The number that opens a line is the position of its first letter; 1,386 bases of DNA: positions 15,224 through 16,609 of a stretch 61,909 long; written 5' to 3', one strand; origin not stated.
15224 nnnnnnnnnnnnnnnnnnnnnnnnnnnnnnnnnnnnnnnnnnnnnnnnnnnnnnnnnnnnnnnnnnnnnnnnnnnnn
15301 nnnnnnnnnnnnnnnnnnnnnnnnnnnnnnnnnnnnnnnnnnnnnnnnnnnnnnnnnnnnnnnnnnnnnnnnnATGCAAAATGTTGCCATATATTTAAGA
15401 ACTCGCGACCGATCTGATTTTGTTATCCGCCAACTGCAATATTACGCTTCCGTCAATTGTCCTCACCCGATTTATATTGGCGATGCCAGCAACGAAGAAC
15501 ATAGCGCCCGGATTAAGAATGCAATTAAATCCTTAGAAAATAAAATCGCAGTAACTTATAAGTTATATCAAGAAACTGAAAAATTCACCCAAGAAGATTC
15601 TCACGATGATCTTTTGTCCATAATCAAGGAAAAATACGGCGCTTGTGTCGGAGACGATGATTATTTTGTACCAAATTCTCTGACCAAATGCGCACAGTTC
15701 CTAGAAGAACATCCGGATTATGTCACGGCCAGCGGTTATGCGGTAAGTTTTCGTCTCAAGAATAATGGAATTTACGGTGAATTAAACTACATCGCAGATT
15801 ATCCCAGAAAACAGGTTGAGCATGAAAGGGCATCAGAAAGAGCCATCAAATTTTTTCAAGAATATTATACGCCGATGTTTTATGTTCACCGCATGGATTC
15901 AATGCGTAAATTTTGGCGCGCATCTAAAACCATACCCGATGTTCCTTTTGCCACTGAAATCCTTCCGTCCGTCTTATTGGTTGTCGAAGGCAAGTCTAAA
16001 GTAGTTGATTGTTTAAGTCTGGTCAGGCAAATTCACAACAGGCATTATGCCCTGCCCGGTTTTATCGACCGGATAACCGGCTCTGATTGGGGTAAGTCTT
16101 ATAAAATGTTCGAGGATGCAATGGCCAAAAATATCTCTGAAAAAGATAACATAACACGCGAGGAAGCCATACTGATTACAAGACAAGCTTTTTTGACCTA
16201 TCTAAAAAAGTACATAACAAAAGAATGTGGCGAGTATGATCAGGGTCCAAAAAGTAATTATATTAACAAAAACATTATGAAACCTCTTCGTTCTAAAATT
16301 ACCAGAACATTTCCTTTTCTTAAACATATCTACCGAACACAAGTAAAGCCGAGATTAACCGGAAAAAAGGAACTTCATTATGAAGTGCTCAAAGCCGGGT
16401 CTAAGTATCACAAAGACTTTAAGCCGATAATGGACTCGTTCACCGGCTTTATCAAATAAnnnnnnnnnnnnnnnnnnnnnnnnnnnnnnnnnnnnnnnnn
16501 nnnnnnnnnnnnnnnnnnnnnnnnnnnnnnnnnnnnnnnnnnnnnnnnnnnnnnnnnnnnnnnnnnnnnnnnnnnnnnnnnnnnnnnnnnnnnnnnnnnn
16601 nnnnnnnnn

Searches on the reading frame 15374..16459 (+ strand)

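Call 27: search_protein_families(library=pfam, max_evalue=0.001, proteins=[window:15374-16459:+])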
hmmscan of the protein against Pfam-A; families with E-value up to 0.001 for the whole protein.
window:15374-16459:+ (361 aa): 0 families

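Call 63: search_protein_families(library=ncbifam, max_evalue=0.001, proteins=[window:15374-16459:+])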
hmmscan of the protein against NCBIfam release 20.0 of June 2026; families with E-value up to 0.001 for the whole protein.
window:15374-16459:+ (361 aa): 1 family
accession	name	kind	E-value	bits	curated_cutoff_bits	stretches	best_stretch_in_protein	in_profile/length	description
TIGR04440.1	glyco_TIGR04440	domain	7.7e-44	150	70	1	4-219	2-215/215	TIGR00180 family glycosyltransferase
